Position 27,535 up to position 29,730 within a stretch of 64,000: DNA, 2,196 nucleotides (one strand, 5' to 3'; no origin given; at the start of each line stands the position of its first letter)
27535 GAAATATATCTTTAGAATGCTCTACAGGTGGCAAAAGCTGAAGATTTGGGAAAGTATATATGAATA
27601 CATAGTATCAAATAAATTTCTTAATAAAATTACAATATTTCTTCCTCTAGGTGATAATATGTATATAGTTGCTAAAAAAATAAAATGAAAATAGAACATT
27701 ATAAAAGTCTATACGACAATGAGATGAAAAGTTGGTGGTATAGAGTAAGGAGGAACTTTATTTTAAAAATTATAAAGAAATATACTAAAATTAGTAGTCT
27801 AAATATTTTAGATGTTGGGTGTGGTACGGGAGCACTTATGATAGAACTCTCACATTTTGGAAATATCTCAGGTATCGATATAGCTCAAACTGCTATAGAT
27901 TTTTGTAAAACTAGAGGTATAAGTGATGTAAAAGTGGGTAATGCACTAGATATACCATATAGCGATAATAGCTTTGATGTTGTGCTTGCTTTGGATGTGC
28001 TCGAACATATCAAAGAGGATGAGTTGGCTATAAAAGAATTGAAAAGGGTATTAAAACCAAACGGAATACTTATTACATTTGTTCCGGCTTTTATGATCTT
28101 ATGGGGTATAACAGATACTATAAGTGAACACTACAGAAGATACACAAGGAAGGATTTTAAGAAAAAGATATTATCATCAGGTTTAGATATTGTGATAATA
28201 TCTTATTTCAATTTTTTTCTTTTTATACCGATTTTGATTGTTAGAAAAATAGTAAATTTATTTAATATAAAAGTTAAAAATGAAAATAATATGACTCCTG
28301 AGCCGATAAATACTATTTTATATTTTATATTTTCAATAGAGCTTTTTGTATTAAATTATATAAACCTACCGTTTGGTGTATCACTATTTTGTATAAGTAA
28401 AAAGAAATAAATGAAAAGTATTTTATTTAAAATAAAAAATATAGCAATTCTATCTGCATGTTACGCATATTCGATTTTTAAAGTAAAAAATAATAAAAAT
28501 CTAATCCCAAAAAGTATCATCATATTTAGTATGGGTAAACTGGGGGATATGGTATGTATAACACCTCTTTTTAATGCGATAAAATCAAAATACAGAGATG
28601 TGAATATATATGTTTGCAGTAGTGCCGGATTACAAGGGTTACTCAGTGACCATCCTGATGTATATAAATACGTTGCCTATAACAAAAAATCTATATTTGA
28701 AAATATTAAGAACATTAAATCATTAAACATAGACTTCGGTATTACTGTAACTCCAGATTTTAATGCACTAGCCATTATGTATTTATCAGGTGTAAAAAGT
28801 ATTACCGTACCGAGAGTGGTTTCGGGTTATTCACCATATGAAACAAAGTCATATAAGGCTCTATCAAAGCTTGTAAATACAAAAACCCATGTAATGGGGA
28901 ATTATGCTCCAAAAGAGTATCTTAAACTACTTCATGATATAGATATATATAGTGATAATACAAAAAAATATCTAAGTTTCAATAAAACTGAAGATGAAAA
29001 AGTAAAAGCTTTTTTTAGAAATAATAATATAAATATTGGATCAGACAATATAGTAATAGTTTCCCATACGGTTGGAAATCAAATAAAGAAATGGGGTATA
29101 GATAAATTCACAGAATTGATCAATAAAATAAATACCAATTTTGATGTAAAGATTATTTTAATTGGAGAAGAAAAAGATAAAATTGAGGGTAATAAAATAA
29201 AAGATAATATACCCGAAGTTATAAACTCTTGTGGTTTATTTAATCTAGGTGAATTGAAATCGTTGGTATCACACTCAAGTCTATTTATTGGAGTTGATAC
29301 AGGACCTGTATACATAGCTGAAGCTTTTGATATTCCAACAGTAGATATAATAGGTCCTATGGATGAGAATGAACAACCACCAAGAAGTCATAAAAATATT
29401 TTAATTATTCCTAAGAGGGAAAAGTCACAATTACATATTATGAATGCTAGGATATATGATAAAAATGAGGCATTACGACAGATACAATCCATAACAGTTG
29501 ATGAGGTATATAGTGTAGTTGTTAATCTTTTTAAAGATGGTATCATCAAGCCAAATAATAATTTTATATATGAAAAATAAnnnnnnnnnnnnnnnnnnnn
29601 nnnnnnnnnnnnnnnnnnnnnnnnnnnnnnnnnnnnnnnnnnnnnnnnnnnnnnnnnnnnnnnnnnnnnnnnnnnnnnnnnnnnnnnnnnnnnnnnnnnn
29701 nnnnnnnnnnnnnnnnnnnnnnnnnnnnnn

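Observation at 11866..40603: ~28-kb co-directional glycan biosynthesis supercluster unusually rich in methyltransferases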

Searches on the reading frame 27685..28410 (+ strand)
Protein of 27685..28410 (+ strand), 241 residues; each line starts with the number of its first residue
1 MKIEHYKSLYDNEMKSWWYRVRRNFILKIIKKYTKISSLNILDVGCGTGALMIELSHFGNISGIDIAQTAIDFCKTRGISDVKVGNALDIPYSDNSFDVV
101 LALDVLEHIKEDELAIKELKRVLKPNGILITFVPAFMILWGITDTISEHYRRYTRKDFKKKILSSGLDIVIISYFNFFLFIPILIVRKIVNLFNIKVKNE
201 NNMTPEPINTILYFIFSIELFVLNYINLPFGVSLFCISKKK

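Call 6: search_protein_families(library=pfam, proteins=[window:27685-28410:+], max_evalue=0.01)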
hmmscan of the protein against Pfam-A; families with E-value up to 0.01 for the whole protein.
window:27685-28410:+ (241 aa): 16 families
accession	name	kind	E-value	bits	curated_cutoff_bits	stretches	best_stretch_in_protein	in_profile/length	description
PF08241.18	Methyltransf_11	-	7.7e-24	84.6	21.2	1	42-130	1-94/95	Methyltransferase domain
PF13847.12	Methyltransf_31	-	6.3e-19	68.5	27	1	38-131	4-109/145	Methyltransferase domain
PF13649.12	Methyltransf_25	-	1.2e-18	68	27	1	41-127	1-97/97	Methyltransferase domain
PF08242.18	Methyltransf_12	-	6e-14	53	30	1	42-129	1-98/98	Methyltransferase domain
PF13489.12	Methyltransf_23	-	8.3e-13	48.8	27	1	25-167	8-159/164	Methyltransferase domain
PF01209.24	Ubie_methyltran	-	1.8e-09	37.8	20.1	1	25-131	35-151/233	ubiE/COQ5 methyltransferase family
PF07021.18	MetW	-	9.6e-09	35.6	21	1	29-132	6-109/193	Methionine biosynthesis protein MetW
PF05148.21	Methyltransf_8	-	4.2e-07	30.5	27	1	5-130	43-155/219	Hypothetical methyltransferase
PF06325.19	PrmA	-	0.00014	21.9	22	1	27-131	152-258/296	Ribosomal protein L11 methyltransferase (PrmA)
PF03141.22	Methyltransf_29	-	0.00019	20.6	23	1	29-131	108-217/506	Putative S-adenosyl-L-methionine-dependent methyltransferase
PF05219.18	DREV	-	0.00032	20.4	26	1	36-130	93-185/265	DREV methyltransferase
PF02353.26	CMAS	-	0.00033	20.5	27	1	40-130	65-163/273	Mycolic acid cyclopropane synthetase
PF05401.17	NodS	-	0.00054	20.3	24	1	22-130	30-143/201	Nodulation protein S (NodS)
PF03291.22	mRNA_G-N7_MeTrfase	-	0.0011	18.6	26.6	1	21-78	44-104/315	mRNA (guanine-N(7))-methyltransferase domain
PF08003.17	Methyltransf_9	-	0.0016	17.9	23.8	1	31-130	109-216/315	Protein of unknown function (DUF1698)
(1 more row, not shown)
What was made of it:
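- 27685..28410 (+): MT3: class I methyltransferase with a hydrophobic C-terminal membrane segment. Member of the cross-phylum trio. Methyltransf_11 85 bits (call 6).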

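Call 14: search_protein_families(library=ncbifam, proteins=[window:27685-28410:+], max_evalue=0.001)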
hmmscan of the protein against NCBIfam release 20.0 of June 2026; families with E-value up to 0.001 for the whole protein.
window:27685-28410:+ (241 aa): 43 families (the best 25 are shown)
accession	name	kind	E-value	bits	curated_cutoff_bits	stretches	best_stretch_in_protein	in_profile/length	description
TIGR01983.1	UbiG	equivalog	2.2e-15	56.6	102.95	1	21-130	28-150/228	bifunctional 2-polyprenyl-6-hydroxyphenol methylase/3-demethylubiquinol 3-O-methyltransferase UbiG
TIGR01934.1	MenG_MenH_UbiE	subfamily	1.7e-13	50.4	158.35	1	28-131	30-141/223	ubiquinone/menaquinone biosynthesis methyltransferase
NF045667.1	MTase_DVU1556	equivalog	2.3e-13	50.1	155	1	39-130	24-118/213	DVU_1556 family methyltransferase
NF008300.0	PRK11088.1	equivalog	2.8e-13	50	303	1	18-156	66-204/272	23S rRNA (guanine(745)-N(1))-methyltransferase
TIGR02072.1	BioC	equivalog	2e-12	47.5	184.95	1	26-134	23-137/244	malonyl-ACP O-methyltransferase BioC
TIGR02021.1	BchM-ChlM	equivalog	3.7e-12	46.1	158.9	1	24-152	42-178/218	magnesium protoporphyrin IX methyltransferase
NF001244.0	PRK00216.1-5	equivalog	2.4e-11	43.4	216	1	28-130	39-152/236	bifunctional demethylmenaquinone methyltransferase/2-methoxy-6-polyprenyl-1,4-benzoquinol methylase UbiE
NF001243.0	PRK00216.1-4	equivalog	2.5e-11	43.4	235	1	24-132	34-152/237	demethylmenaquinone methyltransferase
NF045823.1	PthPhpthDimycoMt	equivalog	2.1e-10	40.2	300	1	36-130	65-165/256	phthiotriol/phenolphthiotriol dimycocerosates methyltransferase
NF045882.1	PLipidMtase_Leg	equivalog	3.2e-10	40.1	390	1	5-137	12-148/207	phospholipid N-methyltransferase PmtA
NF043040.1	corrin_prot_MT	hypoth_equivalog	3.3e-10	39.8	180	1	4-130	9-146/216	corrinoid protein-associated methyltransferase CpaM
NF045825.1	FAmtase_mtf2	equivalog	4.5e-10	39.2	400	1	36-130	57-157/248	fatty-acid O-methyltransferase Mtf2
TIGR02081.1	metW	equivalog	5e-10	39.3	189.5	1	38-135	15-111/194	methionine biosynthesis protein MetW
NF047649.1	MTase_UXPK_star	exception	5.4e-10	38.8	460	1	40-130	80-180/283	methyltransferase/UXPK-star double selenoprotein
TIGR02752.1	MenG_heptapren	equivalog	6.4e-10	38.9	419.85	1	19-131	27-149/231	demethylmenaquinone methyltransferase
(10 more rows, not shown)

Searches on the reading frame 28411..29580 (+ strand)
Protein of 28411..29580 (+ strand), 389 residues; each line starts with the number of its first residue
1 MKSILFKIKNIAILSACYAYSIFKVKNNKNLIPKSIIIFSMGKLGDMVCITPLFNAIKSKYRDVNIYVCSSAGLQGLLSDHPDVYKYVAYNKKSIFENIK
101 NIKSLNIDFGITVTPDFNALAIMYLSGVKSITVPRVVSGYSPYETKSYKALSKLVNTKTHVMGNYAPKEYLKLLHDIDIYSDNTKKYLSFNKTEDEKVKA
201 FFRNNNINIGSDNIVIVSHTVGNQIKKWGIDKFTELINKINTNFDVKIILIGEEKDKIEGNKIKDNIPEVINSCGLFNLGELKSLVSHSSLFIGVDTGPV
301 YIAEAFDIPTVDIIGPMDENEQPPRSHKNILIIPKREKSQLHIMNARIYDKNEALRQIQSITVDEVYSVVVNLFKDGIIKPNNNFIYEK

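Call 6: search_protein_families(library=pfam, proteins=[window:28411-29580:+], max_evalue=0.01)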
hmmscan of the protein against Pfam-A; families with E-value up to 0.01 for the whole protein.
window:28411-29580:+ (389 aa): 1 family
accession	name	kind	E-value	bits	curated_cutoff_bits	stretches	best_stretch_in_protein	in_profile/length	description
PF01075.23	Glyco_transf_9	-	1.5e-18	67.5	22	1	166-337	64-232/247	Glycosyltransferase family 9 (heptosyltransferase)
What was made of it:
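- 28411..29580 (+): GT9 (heptosyltransferase-family) glycosyltransferase. Glyco_transf_9 67.5 bits, cutoff 22 (call 6).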

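Call 15: search_protein_families(library=ncbifam, proteins=[window:28411-29580:+], max_evalue=0.001)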
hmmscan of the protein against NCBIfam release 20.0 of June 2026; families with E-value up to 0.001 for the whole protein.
window:28411-29580:+ (389 aa): 6 families
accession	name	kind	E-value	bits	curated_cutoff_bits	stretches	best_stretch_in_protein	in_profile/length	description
NF007742.0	PRK10422.1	equivalog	4.2e-22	78.4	467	1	33-332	5-306/352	lipopolysaccharide core heptosyltransferase RfaQ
TIGR02201.1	heptsyl_trn_III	equivalog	7e-20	71.3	170.2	1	36-334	2-306/344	putative lipopolysaccharide heptosyltransferase III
TIGR02195.1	heptsyl_trn_II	equivalog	2e-18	66.6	134.6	1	36-363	2-330/339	lipopolysaccharide heptosyltransferase II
TIGR02193.1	heptsyl_trn_I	equivalog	6.1e-16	58.5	185.3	1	204-370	179-316/320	lipopolysaccharide heptosyltransferase I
NF008162.0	PRK10916.1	equivalog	3.3e-09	36.4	569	1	224-332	193-305/348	ADP-heptose--LPS heptosyltransferase RfaF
NF008204.0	PRK10964.1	equivalog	2.6e-06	26.8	437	1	192-320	159-285/322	lipopolysaccharide heptosyltransferase RfaC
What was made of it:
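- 28411..29580 (+): Heptosyltransferase models at 58-78 bits, all below cutoffs (call 15).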
